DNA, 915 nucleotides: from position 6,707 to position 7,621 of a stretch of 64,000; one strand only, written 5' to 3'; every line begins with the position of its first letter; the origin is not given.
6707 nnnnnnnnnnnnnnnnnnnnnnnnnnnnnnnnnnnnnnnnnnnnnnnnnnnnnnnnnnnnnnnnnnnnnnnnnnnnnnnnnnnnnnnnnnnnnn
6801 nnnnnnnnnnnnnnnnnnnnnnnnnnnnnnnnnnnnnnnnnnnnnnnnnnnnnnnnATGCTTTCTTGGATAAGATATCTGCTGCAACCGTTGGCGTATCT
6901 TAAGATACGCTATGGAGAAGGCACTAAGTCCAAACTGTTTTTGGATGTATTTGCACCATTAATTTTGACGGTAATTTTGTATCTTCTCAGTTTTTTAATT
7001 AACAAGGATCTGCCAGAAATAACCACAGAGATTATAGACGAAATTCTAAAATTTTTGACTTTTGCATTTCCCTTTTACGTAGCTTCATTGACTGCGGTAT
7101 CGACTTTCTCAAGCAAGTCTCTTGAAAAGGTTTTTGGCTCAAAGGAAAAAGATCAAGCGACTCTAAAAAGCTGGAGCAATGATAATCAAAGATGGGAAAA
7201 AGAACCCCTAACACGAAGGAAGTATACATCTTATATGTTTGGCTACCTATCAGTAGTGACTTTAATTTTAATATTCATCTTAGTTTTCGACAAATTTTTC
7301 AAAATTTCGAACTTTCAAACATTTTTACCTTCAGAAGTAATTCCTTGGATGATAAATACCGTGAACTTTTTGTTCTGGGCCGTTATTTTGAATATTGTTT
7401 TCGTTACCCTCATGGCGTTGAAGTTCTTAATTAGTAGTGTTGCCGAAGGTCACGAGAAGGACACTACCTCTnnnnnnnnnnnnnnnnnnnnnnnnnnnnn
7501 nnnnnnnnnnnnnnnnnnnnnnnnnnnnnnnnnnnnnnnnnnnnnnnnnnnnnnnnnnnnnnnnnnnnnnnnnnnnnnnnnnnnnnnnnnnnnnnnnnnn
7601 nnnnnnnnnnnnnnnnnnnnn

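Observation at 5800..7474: Coupled soluble + 4-TM gene pair in the satellite cargo slot: candidate undescribed anti-phage system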

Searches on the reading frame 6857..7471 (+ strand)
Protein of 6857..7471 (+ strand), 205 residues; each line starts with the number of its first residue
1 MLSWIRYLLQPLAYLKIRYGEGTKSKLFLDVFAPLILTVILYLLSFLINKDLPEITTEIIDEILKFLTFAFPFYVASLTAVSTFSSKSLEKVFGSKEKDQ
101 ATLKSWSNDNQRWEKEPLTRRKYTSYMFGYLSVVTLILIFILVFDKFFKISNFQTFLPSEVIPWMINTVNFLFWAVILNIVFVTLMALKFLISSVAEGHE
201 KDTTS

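Call 5: search_protein_families(library=padloc, proteins=[window:6857-7471:+], max_evalue=1)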
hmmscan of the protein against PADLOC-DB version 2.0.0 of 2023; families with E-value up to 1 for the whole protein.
window:6857-7471:+ (205 aa): 1 family
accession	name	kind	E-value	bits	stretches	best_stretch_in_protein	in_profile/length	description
PDLC04699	PDC-M53B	-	3.9e-20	70.5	1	6-193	4-182/188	-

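Call 6: search_protein_families(library=pfam, proteins=[window:6857-7471:+], max_evalue=1)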
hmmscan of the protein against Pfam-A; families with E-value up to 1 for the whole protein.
window:6857-7471:+ (205 aa): 1 family
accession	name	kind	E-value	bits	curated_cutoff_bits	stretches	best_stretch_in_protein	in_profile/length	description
PF20969.2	MASE11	-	0.029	14.7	27.3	1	133-186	112-165/168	MASE11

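Call 9: search_protein_families(library=phrogs, proteins=[window:6857-7471:+], max_evalue=0.01)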
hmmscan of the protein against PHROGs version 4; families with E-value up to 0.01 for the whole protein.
window:6857-7471:+ (205 aa): 1 family
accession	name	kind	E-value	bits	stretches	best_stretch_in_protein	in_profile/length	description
phrog_8257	-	unknown function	1.3e-19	71.9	1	1-190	1-183/192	-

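Call 10: search_protein_families(library=ncbifam, proteins=[window:6857-7471:+], max_evalue=0.01)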
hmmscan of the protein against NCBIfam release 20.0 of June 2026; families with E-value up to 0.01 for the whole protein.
window:6857-7471:+ (205 aa): 0 families

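Call 14: find_homologous_proteins(query=window:6857-7471:+)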
Query window:6857-7471:+ (205 aa): 6 proteins with E <= 0.001 among 237 candidates.
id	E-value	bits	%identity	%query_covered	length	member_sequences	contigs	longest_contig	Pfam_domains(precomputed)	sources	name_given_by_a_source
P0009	3.1e-125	434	100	100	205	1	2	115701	-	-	-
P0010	3.4e-86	306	72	98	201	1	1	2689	-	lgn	-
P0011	2.6e-66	241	59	97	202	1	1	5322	-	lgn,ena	-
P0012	1.0e-45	174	47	97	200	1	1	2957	-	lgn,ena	-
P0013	1.8e-45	173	46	97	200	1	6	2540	-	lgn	-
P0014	9.3e-43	165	43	96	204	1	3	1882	-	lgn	-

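Call 29: predict_structure(alignment_id=A2)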
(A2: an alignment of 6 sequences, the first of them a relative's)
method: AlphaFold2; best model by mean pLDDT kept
length: 205 residues; sequences in the alignment: 6
mean_pLDDT: 65.2   pTM: 0.56
mean pLDDT of the five models: 65.2, 60.3, 55.8, 50.3, 49.2
residues with pLDDT >= 90: 0; 70-90: 84; 50-70: 102; < 50: 19
segments of 3 or more residues with pLDDT < 50: 1-8, 201-205
pLDDT, mean of each block of 10 residues (from residue 1): 46 61 52 58 54 60 76 77 71 69 73 76 76 74 68 61 64 67 69 61 44
secondary structure, 60 per line:
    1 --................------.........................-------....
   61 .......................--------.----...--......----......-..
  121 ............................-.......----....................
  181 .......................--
elements in order: H3-16 H25-49 H57-83 E102-107 E112-117 H120-148 H150-156 H161-203

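Call 44: fold_search(model_id=the predicted structure, library=pdb)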
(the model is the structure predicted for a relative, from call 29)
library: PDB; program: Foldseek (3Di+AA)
matches with E <= 10: 65; with E <= 0.001: 0
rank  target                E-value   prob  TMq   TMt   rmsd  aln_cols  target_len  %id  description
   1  8b6h_DC               2.1e-01  0.30  0.26  0.14  14.9       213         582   14  Cryo-EM structure of cytochrome c oxidase dimer (complex IV) from respiratory supercomplex of Tetrahymena thermophila (released 2023-03-29)
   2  7w5z_C3               8.1e-01  0.21  0.28  0.13  13.8       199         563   12  Cryo-EM structure of Tetrahymena thermophila mitochondrial complex IV, composite dimer model (released 2022-04-06)
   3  8xsn                  1.1e+00  0.06  0.16  0.11  15.4       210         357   13  transporter (released 2025-07-16)
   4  8oui_C                1.3e+00  0.03  0.16  0.10  20.0       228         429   14  Complex of ASCT2 with Suppressyn (released 2024-05-01)
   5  8oui_A                1.6e+00  0.02  0.11  0.07  20.4       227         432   14  Complex of ASCT2 with Suppressyn (released 2024-05-01)
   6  6bmn_A                1.8e+00  0.06  0.20  0.15  15.3       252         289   10  Structure of human DHHC20 palmitoyltransferase, space group P63 (released 2018-01-24)
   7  8ctc_A                1.9e+00  0.02  0.12  0.08  20.1       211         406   12  Human excitatory amino acid transporter 3 (EAAT3) with bound glutamate in an intermediate outward facing state (released 2023-05-10)
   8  1ctm                  2.4e+00  0.08  0.10  0.08   9.7        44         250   16  CRYSTAL STRUCTURE OF CHLOROPLAST CYTOCHROME F REVEALS A NOVEL CYTOCHROME FOLD AND UNEXPECTED HEME LIGATION (released 1994-05-31)
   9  6su3_X                2.5e+00  0.14  0.26  0.22   9.7       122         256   15  Crystal structure of the 48C12 heliorhodopsin in the violet form at pH 8.8 (released 2019-12-11)
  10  8oui_B                2.5e+00  0.02  0.17  0.11  20.1       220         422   13  Complex of ASCT2 with Suppressyn (released 2024-05-01)
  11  8qrs                  2.5e+00  0.02  0.13  0.08  20.5       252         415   12  ASCT2 protomer in lipid nanodiscs with bound glutamine and Na+ ions in the intermediate outward-facing state (iOFS-up) (released 2024-08-14)
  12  9i7v_A                2.5e+00  0.01  0.11  0.07  19.4       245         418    8  EAAT1 thermostabilized mutant in Complex with Rubidium, and the allosteric inhibitor UCPH101 in DDS/CHS (released 2026-02-18)
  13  6is6                  2.6e+00  0.08  0.22  0.19  15.6       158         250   11  Crystal structure of Thermoplasmatales archaeon heliorhodopsin (released 2019-09-25)
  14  9qfh_Y                3.0e+00  0.04  0.16  0.19  17.2       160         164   13  The composite map of of the AMPAR complex GluA3- TARP gamma2 in the apo state. (released 2025-07-09)
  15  9jn2                  3.0e+00  0.04  0.19  0.04  18.8       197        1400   15  Multidrug resistance-associated protein 2 in complex with AMP-PNP in active state (released 2026-04-01)
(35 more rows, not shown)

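Call 60: find_related_loci(query=A4, collection=genome_contigs, flank=10000)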
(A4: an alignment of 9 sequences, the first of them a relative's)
Query A4 (205 aa) in genome_contigs; peptide patterns used: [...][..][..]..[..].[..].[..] (x = any residue, [..] = any of these).
85 stretches matched a pattern; 21 encode a relative of the query (tblastn E <= 1e-3); 21 distinct loci.
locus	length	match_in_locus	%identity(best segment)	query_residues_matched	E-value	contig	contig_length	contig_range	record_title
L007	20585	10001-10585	29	1-204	3e-18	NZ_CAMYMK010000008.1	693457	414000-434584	MAG: uncultured Marinobacter sp. isolate Biocath_Gamma_026 k127_24144, whole genome shotgun sequence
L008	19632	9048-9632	29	1-204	1e-17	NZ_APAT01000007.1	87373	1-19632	Marinobacter santoriniensis NKSG1 contig00008, whole genome shotgun sequence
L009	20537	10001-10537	31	8-191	3e-16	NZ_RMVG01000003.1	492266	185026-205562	Candidatus Pantoea deserta isolate RIT388 3, whole genome shotgun sequence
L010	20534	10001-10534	31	6-191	7e-15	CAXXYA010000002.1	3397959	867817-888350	MAG: uncultured Marinobacterium sp. isolate 117196da-b9e2-4d48-9152-d7b8b129e8f9 genome assembly, contig: contig_2, whol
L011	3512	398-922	31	8-191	5e-14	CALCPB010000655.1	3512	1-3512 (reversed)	MAG TPA_asm: uncultured Halomicronema sp. isolate SRR3401486_bin.15_CONCOCT_v1.1_MAG genome assembly, contig: ERZ1740072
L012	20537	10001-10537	29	8-191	7e-14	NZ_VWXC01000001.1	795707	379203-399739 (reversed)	Candidatus Pantoea communis isolate Al-1710 NODE_1_length_795707_cov_47.241571/0, whole genome shotgun sequence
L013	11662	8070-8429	31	8-135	3e-13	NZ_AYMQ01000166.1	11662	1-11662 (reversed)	Serratia sp. H1w Contig166, whole genome shotgun sequence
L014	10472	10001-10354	32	8-133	9e-12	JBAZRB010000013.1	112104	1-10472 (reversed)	MAG: Rhodanobacter sp. isolate SO_2017_GW1_138 NODE_1187_length_112104_cov_8.766443_OW334_2017, whole genome shotgun seq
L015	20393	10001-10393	26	57-192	1e-11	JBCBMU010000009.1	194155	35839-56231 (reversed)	MAG: Pseudomonadota bacterium isolate J06630_2 NODE_9_length_194155_cov_13.816038, whole genome shotgun sequence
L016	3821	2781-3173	30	57-192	2e-11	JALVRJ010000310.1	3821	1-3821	MAG: Hyphomicrobiales bacterium isolate A3_metabat2_scaf2bin.168 A3_NODE_47133_length_3821_cov_2.282620, whole genome sh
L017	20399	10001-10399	30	8-148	1e-11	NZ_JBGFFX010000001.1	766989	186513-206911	Erwinia aeris strain ACCC 02193 1, whole genome shotgun sequence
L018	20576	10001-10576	25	8-204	2e-11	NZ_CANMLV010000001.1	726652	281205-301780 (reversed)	Uncultured Cedecea sp. isolate 73.fasta NODE_1, whole genome shotgun sequence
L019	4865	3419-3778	30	8-135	6e-11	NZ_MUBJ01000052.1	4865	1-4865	Xenorhabdus vietnamensis strain DSM 22392 Xvie_52, whole genome shotgun sequence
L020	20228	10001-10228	37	67-141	3e-10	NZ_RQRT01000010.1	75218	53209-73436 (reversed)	Paracoccus nototheniae strain I-41R45 NODE_10_length_75218_cov_46.026661, whole genome shotgun sequence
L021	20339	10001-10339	30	73-191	7e-10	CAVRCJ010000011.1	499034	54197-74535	MAG: uncultured cyanobacterium isolate MFD03250.bin.1.159 genome assembly, contig: contig_20808, whole genome shotgun se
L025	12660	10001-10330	27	73-192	1e-5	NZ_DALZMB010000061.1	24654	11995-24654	MAG: Paracoccus sp. (in: a-proteobacteria) isolate CTOTU47519 NODE_232_length_24654_cov_13.030489, whole genome shotgun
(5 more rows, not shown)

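Call 64: search_protein_families(library=padloc, proteins=[L007:844-2577:-, L007:2577-5303:-, L007:5463-8891:+, L007:10783-13863:-, L007:13856-15094:-, L007:15051-16532:-, L007:16532-18151:-, L025:3561-4709:-, L025:4709-6271:-, L025:6292-8715:-], max_evalue=0.00001)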
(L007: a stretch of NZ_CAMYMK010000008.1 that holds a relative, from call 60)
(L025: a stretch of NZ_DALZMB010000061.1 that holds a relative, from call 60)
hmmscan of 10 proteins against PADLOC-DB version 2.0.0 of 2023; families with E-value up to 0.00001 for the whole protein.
L007:844-2577:- (577 aa): 0 families

L007:2577-5303:- (908 aa): 6 families
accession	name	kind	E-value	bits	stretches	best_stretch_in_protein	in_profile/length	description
PDLC03448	REase_II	-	7.2e-11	38.9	1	677-758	625-719/857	Type II restriction enzyme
PDLC04815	PDC-S02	-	7.4e-11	39.9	1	528-670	14-159/346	-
PDLC03547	REase_II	-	9.7e-10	35.6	1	679-757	348-440/585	Type II restriction enzyme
PDLC04819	PDC-S02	-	1.3e-08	32.5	1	524-670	12-162/334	-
PDLC04816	PDC-S02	-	2.5e-08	31.8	1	512-656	3-144/299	-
PDLC04806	PDC-S02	-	2.7e-06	24.9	1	531-657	17-151/324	-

L007:5463-8891:+ (1143 aa): 6 families
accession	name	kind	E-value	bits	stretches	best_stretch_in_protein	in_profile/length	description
PDLC03920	MkoA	-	3.8e-40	136.1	2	844-1137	763-1098/1112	-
PDLC03924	MkoC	-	4.2e-31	105.9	1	934-1131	767-962/1136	-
PDLC03921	MkoA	-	2.4e-22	76.6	1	871-1119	1298-1573/1607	-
PDLC02895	DpdJ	-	5.8e-12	41.3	1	866-1129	189-470/2112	DpdJ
PDLC05009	PDC-S37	-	1.7e-10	37.4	0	756-787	308-339/1550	-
PDLC00943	Cas4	-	4.4e-07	28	1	82-233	33-178/180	CRISPR-associated protein Cas4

L007:10783-13863:- (1026 aa): 8 families
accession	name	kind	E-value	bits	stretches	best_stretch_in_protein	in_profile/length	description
PDLC03040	REase_I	-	1.7e-115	385.1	1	23-733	16-705/1029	Type I restriction enzyme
PDLC03044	REase_I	-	6e-74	247.6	1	114-727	104-704/1034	Type I restriction enzyme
PDLC03041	REase_I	-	1.1e-61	207.1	2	276-747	309-780/1099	Type I restriction enzyme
PDLC03048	REase_I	-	1.4e-55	186.9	1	109-792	83-748/976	Type I restriction enzyme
PDLC03045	REase_I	-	6e-26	88.7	1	287-698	266-674/995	Type I restriction enzyme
PDLC03046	REase_I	-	5.9e-25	85.4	2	251-481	235-490/1025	Type I restriction enzyme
PDLC03047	REase_I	-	1.2e-11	41.1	1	280-481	345-529/1107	Type I restriction enzyme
PDLC03049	REase_I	-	2.8e-09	33.5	0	621-711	450-540/807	Type I restriction enzyme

L007:13856-15094:- (412 aa): 73 families (the best 25 are shown)
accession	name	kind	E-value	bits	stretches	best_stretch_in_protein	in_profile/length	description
PDLC03100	Specificity_I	-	9.8e-96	319.6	1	15-411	9-388/392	Type I specificity subunit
PDLC03065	Specificity_I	-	3.1e-44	149.9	1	18-154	15-149/363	Type I specificity subunit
PDLC03103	Specificity_I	-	1.6e-38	131.5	1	19-411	13-389/392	Type I specificity subunit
PDLC03038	MTase_I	-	1.5e-37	127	1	16-384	518-867/896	Type I methyltransferase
PDLC03052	Specificity_I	-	9.1e-37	125.1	1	220-386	3-169/464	Type I specificity subunit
PDLC03069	Specificity_I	-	1.1e-32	111.7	1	21-404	6-376/387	Type I specificity subunit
PDLC03148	Specificity_I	-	2.5e-29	100.3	1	70-411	88-449/453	Type I specificity subunit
PDLC03087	Specificity_I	-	7.8e-26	88.9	1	213-410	10-205/418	Type I specificity subunit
PDLC03168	Specificity_I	-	3.5e-23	80.8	2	217-386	4-166/459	Type I specificity subunit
PDLC03119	Specificity_I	-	1.3e-21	75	1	215-410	195-388/393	Type I specificity subunit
PDLC03158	Specificity_I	-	1.7e-21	74.7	2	217-410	232-425/433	Type I specificity subunit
PDLC03107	Specificity_I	-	2.4e-21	74.3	1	215-409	192-386/392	Type I specificity subunit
PDLC03194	Specificity_I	-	3.9e-21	73.5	1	13-189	198-376/391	Type I specificity subunit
PDLC03105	Specificity_I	-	6.5e-21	73.3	1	211-404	231-420/448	Type I specificity subunit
PDLC03172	Specificity_I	-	1.4e-20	71.8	1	41-167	252-385/431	Type I specificity subunit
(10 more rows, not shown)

L007:15051-16532:- (493 aa): 36 families (the best 25 are shown)
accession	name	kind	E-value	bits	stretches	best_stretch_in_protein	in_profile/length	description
PDLC03038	MTase_I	-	5.2e-193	641.4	1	2-453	6-458/896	Type I methyltransferase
PDLC03039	MTase_I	-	9.3e-191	633.5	1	3-481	5-489/708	Type I methyltransferase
PDLC03031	MTase_I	-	1.3e-110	368.9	1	3-455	6-494/834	Type I methyltransferase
PDLC03027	MTase_I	-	9.2e-109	363.1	1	2-458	5-449/810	Type I methyltransferase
PDLC03022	MTase_I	-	4e-96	321.2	1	1-454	2-483/857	Type I methyltransferase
PDLC03032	MTase_I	-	3.2e-76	255.2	1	3-459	6-452/1001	Type I methyltransferase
PDLC03028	MTase_I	-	4.6e-76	254.8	1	3-447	727-1191/1236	Type I methyltransferase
PDLC03019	MTase_I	-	3.4e-60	202.3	1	5-429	8-432/932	Type I methyltransferase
PDLC03029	MTase_I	-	2.3e-56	189.6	1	2-398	6-426/661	Type I methyltransferase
PDLC03035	MTase_I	-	7.2e-53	178.1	1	1-410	6-423/653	Type I methyltransferase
PDLC03021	MTase_I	-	7.2e-51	171.5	1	23-465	24-472/491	Type I methyltransferase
PDLC03240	MTase_II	-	9.8e-47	157.9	1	5-452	8-472/511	Type II methyltransferase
PDLC03020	MTase_I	-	4.6e-46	155.7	2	124-363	144-393/410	Type I methyltransferase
PDLC03026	MTase_I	-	2.7e-43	146.8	1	3-424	4-407/487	Type I methyltransferase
PDLC04134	mad2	-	1.8e-42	143.8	1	3-417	139-486/492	mads_2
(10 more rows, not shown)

L007:16532-18151:- (539 aa): 39 families (the best 25 are shown)
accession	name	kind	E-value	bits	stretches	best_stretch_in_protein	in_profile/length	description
PDLC03038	MTase_I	-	1.2e-148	494.6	1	41-523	1-477/896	Type I methyltransferase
PDLC03039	MTase_I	-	1.7e-141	470.7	1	44-527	2-485/708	Type I methyltransferase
PDLC03031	MTase_I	-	1.1e-125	418.8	1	44-507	3-495/834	Type I methyltransferase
PDLC03027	MTase_I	-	4.9e-114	380.5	1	47-511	6-452/810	Type I methyltransferase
PDLC03022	MTase_I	-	2.5e-110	368.2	1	44-508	1-486/857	Type I methyltransferase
PDLC03028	MTase_I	-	2.5e-90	302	1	44-532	724-1226/1236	Type I methyltransferase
PDLC03032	MTase_I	-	1.2e-81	273.1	1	47-510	6-453/1001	Type I methyltransferase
PDLC03035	MTase_I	-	3.6e-71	238.6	1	43-457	4-427/653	Type I methyltransferase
PDLC03019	MTase_I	-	4e-63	212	1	48-517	7-480/932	Type I methyltransferase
PDLC03021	MTase_I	-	4.6e-61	205.1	1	46-532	7-489/491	Type I methyltransferase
PDLC03029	MTase_I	-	6.9e-61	204.5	1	45-517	5-493/661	Type I methyltransferase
PDLC03026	MTase_I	-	1.4e-55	187.4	1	47-531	4-473/487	Type I methyltransferase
PDLC03240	MTase_II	-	8e-53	178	1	48-512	7-479/511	Type II methyltransferase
PDLC04134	mad2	-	7.2e-48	161.6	1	44-463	136-489/492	mads_2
PDLC03020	MTase_I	-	4.1e-46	155.9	1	187-405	163-392/410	Type I methyltransferase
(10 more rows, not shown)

L025:3561-4709:- (382 aa): 62 families (the best 25 are shown)
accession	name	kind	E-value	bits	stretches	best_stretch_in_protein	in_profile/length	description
PDLC03141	Specificity_I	-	1.2e-105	351.8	1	2-377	3-380/382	Type I specificity subunit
PDLC03128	Specificity_I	-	1.7e-45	153.5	2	196-342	8-154/392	Type I specificity subunit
PDLC03102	Specificity_I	-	6e-34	115.7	1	206-339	29-162/376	Type I specificity subunit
PDLC03069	Specificity_I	-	5.9e-29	99.4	1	3-378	1-386/387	Type I specificity subunit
PDLC03194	Specificity_I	-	5.8e-25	86.1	1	2-378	8-390/391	Type I specificity subunit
PDLC03107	Specificity_I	-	6e-24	82.9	1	41-378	47-391/392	Type I specificity subunit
PDLC03129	Specificity_I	-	4.1e-21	73.2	2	3-197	5-201/431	Type I specificity subunit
PDLC03148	Specificity_I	-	2.8e-20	70.5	1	3-179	35-212/453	Type I specificity subunit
PDLC03100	Specificity_I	-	1.9e-18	65.1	1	26-182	225-386/392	Type I specificity subunit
PDLC03142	Specificity_I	-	2.8e-18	64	1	138-366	191-443/483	Type I specificity subunit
PDLC03072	Specificity_I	-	3e-18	64.1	1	51-166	294-412/448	Type I specificity subunit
PDLC03179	Specificity_I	-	3.7e-17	60.5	1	2-162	104-271/589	Type I specificity subunit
PDLC03127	Specificity_I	-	5.1e-17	59.8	2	46-185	303-450/571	Type I specificity subunit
PDLC03090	Specificity_I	-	6.1e-17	60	1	7-158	26-182/434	Type I specificity subunit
PDLC03187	Specificity_I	-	8.3e-17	59.4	1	59-186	55-184/374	Type I specificity subunit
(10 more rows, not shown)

L025:4709-6271:- (520 aa): 32 families (the best 25 are shown)
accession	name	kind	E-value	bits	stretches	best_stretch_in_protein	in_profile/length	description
PDLC03025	MTase_I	-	4.7e-185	614.5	1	18-459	2-432/569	Type I methyltransferase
PDLC03021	MTase_I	-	3.8e-147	489.1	1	20-517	4-490/491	Type I methyltransferase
PDLC03026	MTase_I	-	9.9e-65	217.5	1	133-518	81-479/487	Type I methyltransferase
PDLC03036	MTase_I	-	1e-60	203.9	2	135-420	153-446/635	Type I methyltransferase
PDLC04134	mad2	-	4.3e-54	182.1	1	14-446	136-486/492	mads_2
PDLC03031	MTase_I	-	3.9e-30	102.8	1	171-403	160-401/834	Type I methyltransferase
PDLC03022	MTase_I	-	9.7e-25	85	1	155-407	145-408/857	Type I methyltransferase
PDLC03029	MTase_I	-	2.3e-21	73.9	1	142-390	122-389/661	Type I methyltransferase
PDLC03039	MTase_I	-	7.5e-21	71.9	1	174-366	147-341/708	Type I methyltransferase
PDLC03035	MTase_I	-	7.7e-21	72.3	1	156-406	136-388/653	Type I methyltransferase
PDLC03027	MTase_I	-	2.7e-20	70.5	1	158-407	118-369/810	Type I methyltransferase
PDLC03038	MTase_I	-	3e-20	69.7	1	155-382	129-358/896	Type I methyltransferase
PDLC03018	MTase_I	-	1.1e-17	61.7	1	177-239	291-351/749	Type I methyltransferase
PDLC03318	MTase_II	-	2e-17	60.8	1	138-240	290-389/723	Type II methyltransferase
PDLC03240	MTase_II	-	1e-16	58.9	1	170-404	158-381/511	Type II methyltransferase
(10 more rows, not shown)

L025:6292-8715:- (807 aa): 12 families
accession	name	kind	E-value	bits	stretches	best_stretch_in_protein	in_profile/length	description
PDLC03049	REase_I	-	4.8e-218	724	1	20-806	9-801/807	Type I restriction enzyme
PDLC03047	REase_I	-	3e-37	125.9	1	66-564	234-731/1107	Type I restriction enzyme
PDLC03042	REase_I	-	1.8e-32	109.7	1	175-554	444-844/1170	Type I restriction enzyme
PDLC03050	REase_I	-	4.9e-30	102.9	1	615-805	25-212/219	Type I restriction enzyme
PDLC02707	PbeA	-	1.3e-22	78.2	1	167-555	245-630/672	PbeA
PDLC02704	PbeA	-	5.9e-18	62.7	1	302-555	386-644/682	PbeA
PDLC03659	mREase_IV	-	8.2e-15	51.7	1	188-558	232-569/945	Type IV methyl-directed restriction enzyme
PDLC03658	mREase_IV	-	7e-13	45.2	1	274-384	314-417/953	Type IV methyl-directed restriction enzyme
PDLC02705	PbeA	-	1.7e-08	31.1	1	302-552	377-630/691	PbeA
PDLC02706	PbeA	-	5.8e-08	29.8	0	278-377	377-477/722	PbeA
PDLC02703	PbeA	-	8.4e-08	29.3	0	302-555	369-614/626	PbeA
PDLC03048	REase_I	-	3.7e-06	23.3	1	303-374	375-450/976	Type I restriction enzyme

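Call 66: search_protein_families(library=padloc, alignment_id=A5, max_evalue=1e-8)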
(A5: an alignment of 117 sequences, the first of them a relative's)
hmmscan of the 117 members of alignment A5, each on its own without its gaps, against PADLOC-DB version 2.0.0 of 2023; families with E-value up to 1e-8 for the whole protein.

A. member 1, L009:4772-5479:+ (236 aa): 0 families

B. families by the number of members that match (of 117 scanned): 103 families (the first 25 are shown)
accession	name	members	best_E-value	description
PDLC03928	PsyrT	2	1e-92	-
PDLC02501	BrxHI|BrxHII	2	1.6e-10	BrxHI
PDLC03946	RmrA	1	4.1e-152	-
PDLC03949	RmrA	1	1.4e-143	-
PDLC02864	DpdF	1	3.8e-112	DpdF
PDLC02861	DpdF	1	1.2e-91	DpdF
PDLC02870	DpdF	1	1.6e-90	DpdF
PDLC04938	PDC-S15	1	9.5e-83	-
PDLC03955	RmrA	1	4.3e-73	-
PDLC03950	RmrA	1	6.5e-73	-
PDLC03948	RmrA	1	1.9e-67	-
PDLC02865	DpdF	1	3.7e-67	DpdF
PDLC03952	RmrA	1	8.5e-66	-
PDLC04943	PDC-S17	1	1.1e-64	-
PDLC03947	RmrA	1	1.8e-63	-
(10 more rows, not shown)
